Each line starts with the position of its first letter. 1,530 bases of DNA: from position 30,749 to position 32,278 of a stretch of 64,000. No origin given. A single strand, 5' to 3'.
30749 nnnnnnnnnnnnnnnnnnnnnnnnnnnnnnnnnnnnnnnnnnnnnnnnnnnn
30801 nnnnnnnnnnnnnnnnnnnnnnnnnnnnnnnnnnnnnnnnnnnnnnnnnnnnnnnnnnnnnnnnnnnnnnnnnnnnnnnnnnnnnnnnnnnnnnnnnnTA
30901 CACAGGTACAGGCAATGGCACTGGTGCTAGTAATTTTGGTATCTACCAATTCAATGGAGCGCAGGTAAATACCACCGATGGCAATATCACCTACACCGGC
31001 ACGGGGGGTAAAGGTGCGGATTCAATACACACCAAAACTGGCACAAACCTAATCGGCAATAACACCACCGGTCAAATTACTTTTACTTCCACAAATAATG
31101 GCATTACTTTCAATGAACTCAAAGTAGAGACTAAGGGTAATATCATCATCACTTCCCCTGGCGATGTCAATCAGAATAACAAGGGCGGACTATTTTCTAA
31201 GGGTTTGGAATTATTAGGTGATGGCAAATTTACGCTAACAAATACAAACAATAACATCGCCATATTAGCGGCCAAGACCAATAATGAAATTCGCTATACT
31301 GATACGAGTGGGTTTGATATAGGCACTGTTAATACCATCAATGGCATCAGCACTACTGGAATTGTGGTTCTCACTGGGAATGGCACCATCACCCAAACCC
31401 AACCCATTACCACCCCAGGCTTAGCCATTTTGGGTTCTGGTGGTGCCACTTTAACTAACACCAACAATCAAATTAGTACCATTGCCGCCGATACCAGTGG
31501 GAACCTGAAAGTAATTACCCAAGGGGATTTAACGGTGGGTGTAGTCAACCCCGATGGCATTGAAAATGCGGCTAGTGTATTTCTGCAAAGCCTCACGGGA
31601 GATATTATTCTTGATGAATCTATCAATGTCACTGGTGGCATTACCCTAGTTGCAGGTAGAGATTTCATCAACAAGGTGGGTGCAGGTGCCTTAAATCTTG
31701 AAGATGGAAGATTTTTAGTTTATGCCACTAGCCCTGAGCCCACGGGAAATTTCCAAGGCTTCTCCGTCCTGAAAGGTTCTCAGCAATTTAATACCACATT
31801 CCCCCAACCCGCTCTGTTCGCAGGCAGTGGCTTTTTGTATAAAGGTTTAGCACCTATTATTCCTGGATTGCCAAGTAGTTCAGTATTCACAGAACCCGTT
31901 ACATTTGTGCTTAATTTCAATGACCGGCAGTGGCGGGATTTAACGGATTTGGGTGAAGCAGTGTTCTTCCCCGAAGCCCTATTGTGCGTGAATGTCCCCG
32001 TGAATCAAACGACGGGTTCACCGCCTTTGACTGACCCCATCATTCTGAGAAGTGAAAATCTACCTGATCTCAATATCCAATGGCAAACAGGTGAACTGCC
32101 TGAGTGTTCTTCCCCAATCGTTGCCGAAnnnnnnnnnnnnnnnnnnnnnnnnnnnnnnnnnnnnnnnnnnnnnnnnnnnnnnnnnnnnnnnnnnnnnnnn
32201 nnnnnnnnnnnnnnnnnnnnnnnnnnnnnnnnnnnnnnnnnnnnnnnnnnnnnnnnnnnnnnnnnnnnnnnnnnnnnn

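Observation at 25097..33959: Two-partner secretion system with a 2344-aa glycine-rich repeat exoprotein showing very recent intragenic duplications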

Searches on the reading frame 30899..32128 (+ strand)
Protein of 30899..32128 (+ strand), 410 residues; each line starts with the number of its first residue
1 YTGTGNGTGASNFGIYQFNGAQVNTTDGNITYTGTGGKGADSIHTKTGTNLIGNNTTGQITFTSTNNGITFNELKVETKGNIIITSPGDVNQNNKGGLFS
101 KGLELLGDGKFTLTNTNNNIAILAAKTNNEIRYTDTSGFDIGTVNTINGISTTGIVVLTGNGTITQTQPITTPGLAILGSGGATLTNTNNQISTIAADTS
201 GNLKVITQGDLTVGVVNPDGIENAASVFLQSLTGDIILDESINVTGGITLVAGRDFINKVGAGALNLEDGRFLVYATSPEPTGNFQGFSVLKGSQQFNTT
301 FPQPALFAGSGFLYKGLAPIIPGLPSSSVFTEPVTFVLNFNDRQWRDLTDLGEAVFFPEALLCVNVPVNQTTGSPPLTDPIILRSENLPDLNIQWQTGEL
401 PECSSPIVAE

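Call 9: search_protein_families(library=pfam, proteins=[window:30899-32128:+], max_evalue=1)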
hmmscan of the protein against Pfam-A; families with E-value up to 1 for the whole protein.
window:30899-32128:+ (410 aa): 0 families

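Call 10: search_protein_families(library=ncbifam, proteins=[window:30899-32128:+], max_evalue=1)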
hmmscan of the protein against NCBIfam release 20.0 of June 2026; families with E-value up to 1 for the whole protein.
window:30899-32128:+ (410 aa): 0 families

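Call 58: predict_structure(alignment_id=A2)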
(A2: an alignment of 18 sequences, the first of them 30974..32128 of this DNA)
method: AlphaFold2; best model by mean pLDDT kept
length: 385 residues; sequences in the alignment: 18
mean_pLDDT: 70.2   pTM: 0.69
mean pLDDT of the five models: 70.2, 68.4, 67.8, 66.4, 64.4
residues with pLDDT >= 90: 167; 70-90: 63; 50-70: 24; < 50: 131
segments of 3 or more residues with pLDDT < 50: 19-22, 256-283, 290-385
pLDDT, mean of each block of 10 residues (from residue 1): 76 50 67 91 86 95 87 95 95 96 97 96 97 96 98 97 97 97 96 93 92 92 86 79 76 51 34 34 52 36 30 29 32 28 34 34 34 32 31
secondary structure, 60 per line:
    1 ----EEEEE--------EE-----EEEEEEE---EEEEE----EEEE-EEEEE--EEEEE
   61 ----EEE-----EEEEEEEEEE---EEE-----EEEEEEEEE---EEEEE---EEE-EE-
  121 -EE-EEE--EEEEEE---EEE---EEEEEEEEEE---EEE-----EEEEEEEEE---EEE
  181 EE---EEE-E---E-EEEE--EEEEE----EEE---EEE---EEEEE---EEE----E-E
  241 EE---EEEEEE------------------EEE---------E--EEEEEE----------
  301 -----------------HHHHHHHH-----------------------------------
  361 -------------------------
elements in order: E5-9 E25-31 E35-39 E44-47 E49-53 E56-60 E65-67 E73-82 E86-88 E94-102 E106-110 E114-116 E125-127 E130-135 E139-141 E145-154 E158-160 E166-174 E178-182 E186-188 E196-199 E202-206 E211-213 E217-219 E223-227 E231-233 E240-242 E246-251 E270-272 E285-290 H318-325

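Call 62: fold_search(model_id=the predicted structure, library=pdb)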
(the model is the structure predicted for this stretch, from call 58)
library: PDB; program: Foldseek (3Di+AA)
matches with E <= 10: 34; with E <= 0.001: 0
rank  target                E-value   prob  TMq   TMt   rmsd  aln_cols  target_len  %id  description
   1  3p4g_A                1.1e+00  0.11  0.21  0.25  12.7       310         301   10  X-ray crystal structure of a hyperactive, Ca2+-dependent, beta-helical antifreeze protein from an Antarctic bacterium (released 2011-04-27)
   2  9dqf                  1.1e+00  0.05  0.13  0.12  12.8       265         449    9  Crystal structure of bifunctional GlmU from Staphylococcus aureus NCTC 8325 complexed with acetyl CoA and citrate (released 2025-05-14)
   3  9rkv_N                1.7e+00  0.14  0.28  0.21  11.7       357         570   12  Agrobacterium phage 7-7-1 tail fibers (released 2025-12-10)
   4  7k47                  1.9e+00  0.04  0.13  0.12  13.1       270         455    9  Crystal Structure of Glucosamine-1-phosphate N-acetyltransferase from Stenotrophomonas maltophilia K279a (released 2020-09-23)
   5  2oi6_A                2.1e+00  0.04  0.14  0.13  14.6       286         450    9  E. coli GlmU- Complex with UDP-GlcNAc, CoA and GlcN-1-PO4 (released 2007-06-19)
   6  3p4g_D                2.2e+00  0.06  0.19  0.22  12.6       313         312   12  X-ray crystal structure of a hyperactive, Ca2+-dependent, beta-helical antifreeze protein from an Antarctic bacterium (released 2011-04-27)
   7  6sus                  2.3e+00  0.07  0.21  0.27  10.4       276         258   10  Crystal structure of RTX domain blocks IV and V of adenylate cyclase toxin from Bordetella pertussis (released 2020-09-16)
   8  9dr4                  2.7e+00  0.04  0.14  0.12  13.0       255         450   10  Crystal structure of bifunctional GlmU from Staphylococcus aureus NCTC 8325 complexed with UTP, CoA and Glc 1-P (released 2025-05-14)
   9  4e79_C                3.1e+00  0.02  0.14  0.15  13.0       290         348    8  Structure of LpxD from Acinetobacter baumannii at 2.66A resolution (P4322 form) (released 2013-01-16)
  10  3d8v                  3.6e+00  0.03  0.13  0.12  12.6       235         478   10  Crystal structure of GlmU from Mycobacterium tuberculosis in complex with uridine-diphosphate-N-acetylglucosamine (released 2009-03-10)
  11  6p5t_B                4.0e+00  0.03  0.17  0.11  14.4       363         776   14  Surface-layer (S-layer) RsaA protein from Caulobacter crescentus bound to strontium and iodide (released 2020-01-15)
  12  5awf_E                4.0e+00  0.01  0.09  0.09  17.5       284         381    8  Crystal structure of SufB-SufC-SufD complex from Escherichia coli (released 2015-11-11)
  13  6n2c_B                4.6e+00  0.05  0.22  0.21  11.7       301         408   14  The Crystal Structure of Caldicellulosiruptor hydrothermalis Tapirin C-terminal domain (released 2018-12-19)
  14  4aa7_A                5.1e+00  0.02  0.14  0.18  14.3       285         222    9  E.coli GlmU in complex with an antibacterial inhibitor (released 2012-08-15)
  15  4k6r                  5.1e+00  0.02  0.12  0.11  13.4       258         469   12  Crystal structure of GlmU in complex with ATP (released 2014-04-16)
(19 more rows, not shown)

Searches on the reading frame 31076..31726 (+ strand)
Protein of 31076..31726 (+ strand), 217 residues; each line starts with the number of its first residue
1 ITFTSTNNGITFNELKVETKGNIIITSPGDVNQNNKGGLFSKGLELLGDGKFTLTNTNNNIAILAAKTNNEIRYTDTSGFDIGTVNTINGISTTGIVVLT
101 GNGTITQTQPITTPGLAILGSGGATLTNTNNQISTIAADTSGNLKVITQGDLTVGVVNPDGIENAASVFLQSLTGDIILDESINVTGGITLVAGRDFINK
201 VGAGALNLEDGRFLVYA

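Call 99: search_protein_families(library=pfam, proteins=[window:31076-31726:+], max_evalue=10)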
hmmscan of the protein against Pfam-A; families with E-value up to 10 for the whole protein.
window:31076-31726:+ (217 aa): 3 families
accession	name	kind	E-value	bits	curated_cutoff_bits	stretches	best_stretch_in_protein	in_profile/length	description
PF18886.6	DUF5649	-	0.4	11.5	25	1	85-136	12-64/68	Repeats of unknown function (DUF5649)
PF09547.16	SpoIVA_ATPase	-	0.4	10.4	26.6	1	68-107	123-159/237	Stage IV sporulation protein A, ATPase domain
PF16351.10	DUF4979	-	1.7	9.3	28.9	1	53-100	86-130/165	Domain of unknown function (DUF4979)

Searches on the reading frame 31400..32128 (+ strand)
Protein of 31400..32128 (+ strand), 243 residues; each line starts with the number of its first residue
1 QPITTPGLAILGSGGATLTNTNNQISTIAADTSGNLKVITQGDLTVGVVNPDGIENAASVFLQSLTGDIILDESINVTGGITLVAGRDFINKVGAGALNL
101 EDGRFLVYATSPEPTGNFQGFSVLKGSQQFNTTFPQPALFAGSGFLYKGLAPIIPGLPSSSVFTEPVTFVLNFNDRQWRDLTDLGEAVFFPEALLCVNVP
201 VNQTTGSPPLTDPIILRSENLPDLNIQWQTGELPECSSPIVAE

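Call 9: search_protein_families(library=pfam, proteins=[window:31400-32128:+], max_evalue=1)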
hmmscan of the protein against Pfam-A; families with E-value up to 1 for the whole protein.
window:31400-32128:+ (243 aa): 0 families

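Call 30: find_related_loci(query=A1, collection=genome_contigs, flank=10000)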
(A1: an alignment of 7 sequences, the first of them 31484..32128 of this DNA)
Query A1 (215 aa) in genome_contigs; peptide patterns used: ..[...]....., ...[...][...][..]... (x = any residue, [..] = any of these).
244 stretches matched a pattern; 20 encode a relative of the query (tblastn E <= 1e-3); 20 distinct loci.
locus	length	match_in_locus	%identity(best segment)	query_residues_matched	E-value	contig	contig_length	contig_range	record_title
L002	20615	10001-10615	64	1-208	2e-85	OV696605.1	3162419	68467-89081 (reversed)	Gloeomargaritales cyanobacterium VI4D9 isolate Thaho_VI4D9 genome assembly, chromosome: 1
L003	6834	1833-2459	65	1-210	3e-85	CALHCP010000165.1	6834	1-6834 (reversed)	MAG: uncultured cyanobacterium isolate L1_Bin_MAXBIN__024_1 genome assembly, contig: c_000000494763, whole genome shotgu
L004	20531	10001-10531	57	33-209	7e-61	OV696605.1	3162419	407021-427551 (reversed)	Gloeomargaritales cyanobacterium VI4D9 isolate Thaho_VI4D9 genome assembly, chromosome: 1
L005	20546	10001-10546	53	1-176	4e-52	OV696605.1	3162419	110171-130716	Gloeomargaritales cyanobacterium VI4D9 isolate Thaho_VI4D9 genome assembly, chromosome: 1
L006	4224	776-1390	49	1-193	1e-48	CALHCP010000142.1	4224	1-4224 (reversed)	MAG: uncultured cyanobacterium isolate L1_Bin_MAXBIN__024_1 genome assembly, contig: c_000000026171, whole genome shotgu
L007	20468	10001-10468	32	1-156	4e-10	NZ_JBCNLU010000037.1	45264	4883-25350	MAG: Roseateles sp. isolate SMAGNO57 Contig37, whole genome shotgun sequence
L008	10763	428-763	39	28-120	3e-10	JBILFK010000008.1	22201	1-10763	MAG: Rickettsiales bacterium isolate ME2016-08-10_3300042547_group7_bin69 Rohwer_bin1994_scaffold_644_c1, whole genome s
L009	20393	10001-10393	33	1-126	4e-10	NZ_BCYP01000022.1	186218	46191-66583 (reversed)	Mitsuaria chitosanitabida ATCC BAA-476 = NBRC 102408, whole genome shotgun sequence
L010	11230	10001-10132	57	40-80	5e-9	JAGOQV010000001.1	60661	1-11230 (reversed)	MAG: Alphaproteobacteria bacterium isolate Gw_Eff_bin_221 Gw_Eff_715_length_60661_cov_15.543975, whole genome shotgun se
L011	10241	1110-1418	35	29-120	6e-9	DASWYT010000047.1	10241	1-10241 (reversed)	MAG TPA_asm: Alphaproteobacteria bacterium isolate SMAG_U3719 k141_623042, whole genome shotgun sequence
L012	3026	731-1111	36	28-136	3e-8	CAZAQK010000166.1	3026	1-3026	MAG TPA_asm: uncultured Rickettsiales bacterium isolate SRP199154_co2_87 genome assembly, contig: NODE_27073_length_3026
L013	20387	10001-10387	29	28-120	1e-7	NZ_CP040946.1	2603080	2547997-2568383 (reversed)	Methylophilus medardicus strain MMS-M-51 chromosome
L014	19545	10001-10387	32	4-126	2e-7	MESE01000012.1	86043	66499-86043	MAG: Burkholderiales bacterium RIFCSPLOWO2_02_FULL_57_36 rifcsplowo2_02_scaffold_110, whole genome shotgun sequence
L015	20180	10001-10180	38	32-86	4e-7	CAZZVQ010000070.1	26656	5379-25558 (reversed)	MAG: uncultured Acetobacteraceae bacterium isolate Green_P.bin.6 genome assembly, contig: NODE_136_length_26656_cov_9.82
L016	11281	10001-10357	33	4-120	8e-7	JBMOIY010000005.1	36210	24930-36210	MAG: Rickettsiales bacterium isolate Deming_bin.490 contig2297, whole genome shotgun sequence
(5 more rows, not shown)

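Call 43: find_homologous_proteins(query=A1, max_evalue=0.001)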
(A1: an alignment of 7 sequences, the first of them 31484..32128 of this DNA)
Query A1 (7 sequences) (215 aa, profile of the alignment): 21 proteins with E <= 0.001 among 8000 candidates.
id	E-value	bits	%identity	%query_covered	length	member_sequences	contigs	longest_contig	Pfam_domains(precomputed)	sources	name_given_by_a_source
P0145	2.9e-103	362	55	78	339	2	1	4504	PF18886.7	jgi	-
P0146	1.8e-86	307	54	97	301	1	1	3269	PF18886.7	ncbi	ncbi:MAG: hypothetical protein Q6I77_08780, partial [Gloeomargarita sp. DG_1_4_bins_134]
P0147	2.9e-63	231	46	98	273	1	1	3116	-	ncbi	ncbi:MAG: hypothetical protein Q6J33_08055, partial [Gloeomargarita sp. DG_2_bins_126]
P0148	1.7e-62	229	49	90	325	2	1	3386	-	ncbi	ncbi:MAG: hypothetical protein Q6I77_08585, partial [Gloeomargarita sp. DG_1_4_bins_134]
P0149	2.9e-54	202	44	83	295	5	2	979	-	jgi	jgi:hypothetical protein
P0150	2.9e-51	192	56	68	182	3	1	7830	-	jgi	-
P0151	1.9e-50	189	74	56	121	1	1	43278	-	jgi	jgi:hypothetical protein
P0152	3.4e-42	162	43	89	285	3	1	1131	-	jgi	jgi:hypothetical protein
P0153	2.7e-36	143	54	39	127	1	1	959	-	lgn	-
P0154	3.3e-33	133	46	63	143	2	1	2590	-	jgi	jgi:hypothetical protein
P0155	3.3e-27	113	47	39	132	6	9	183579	-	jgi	jgi:hypothetical protein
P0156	1.8e-13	69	37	42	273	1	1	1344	-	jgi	jgi:hypothetical protein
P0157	2.3e-10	58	56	15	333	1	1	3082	PF18676.7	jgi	jgi:hypothetical protein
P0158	1.6e-8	52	39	31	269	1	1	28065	-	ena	-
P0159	2.2e-8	52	35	43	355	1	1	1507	-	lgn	-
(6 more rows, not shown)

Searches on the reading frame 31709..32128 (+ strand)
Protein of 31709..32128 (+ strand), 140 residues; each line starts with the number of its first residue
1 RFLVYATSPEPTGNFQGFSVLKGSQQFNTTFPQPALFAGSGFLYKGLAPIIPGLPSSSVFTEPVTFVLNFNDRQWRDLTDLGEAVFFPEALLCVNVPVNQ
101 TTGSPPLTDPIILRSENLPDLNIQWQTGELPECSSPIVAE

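Call 98: search_protein_representatives(alignment_id=A4)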
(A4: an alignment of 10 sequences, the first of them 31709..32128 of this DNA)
Query: 10 sequences, 138 profile positions. Proteins with E-value up to 0.001 (for the whole library): 33; up to 1e-10: 19; up to 1e-30: 10. The best 33 are listed.
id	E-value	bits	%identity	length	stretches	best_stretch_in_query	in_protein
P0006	2.8e-61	221.8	-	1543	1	2-138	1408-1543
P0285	7.4e-59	213.9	-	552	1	2-133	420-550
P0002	2.6e-56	205.7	-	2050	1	1-138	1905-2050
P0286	8.7e-53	194.2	-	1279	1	1-135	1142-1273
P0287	5.4e-51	188.4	-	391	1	1-133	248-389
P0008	7.9e-46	171.7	-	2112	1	1-137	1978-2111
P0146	9.3e-46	171.5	-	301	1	1-134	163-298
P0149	1.7e-45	170.6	-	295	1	1-132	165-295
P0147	1.5e-36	141.6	-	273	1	1-133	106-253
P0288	1.7e-34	135.0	-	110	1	26-133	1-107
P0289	6.6e-21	91.0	-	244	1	2-135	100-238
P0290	5.8e-19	84.7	-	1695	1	1-56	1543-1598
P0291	6.5e-18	81.3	-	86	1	55-132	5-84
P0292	1.3e-17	80.2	-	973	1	1-56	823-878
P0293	5.6e-15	71.7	-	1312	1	1-55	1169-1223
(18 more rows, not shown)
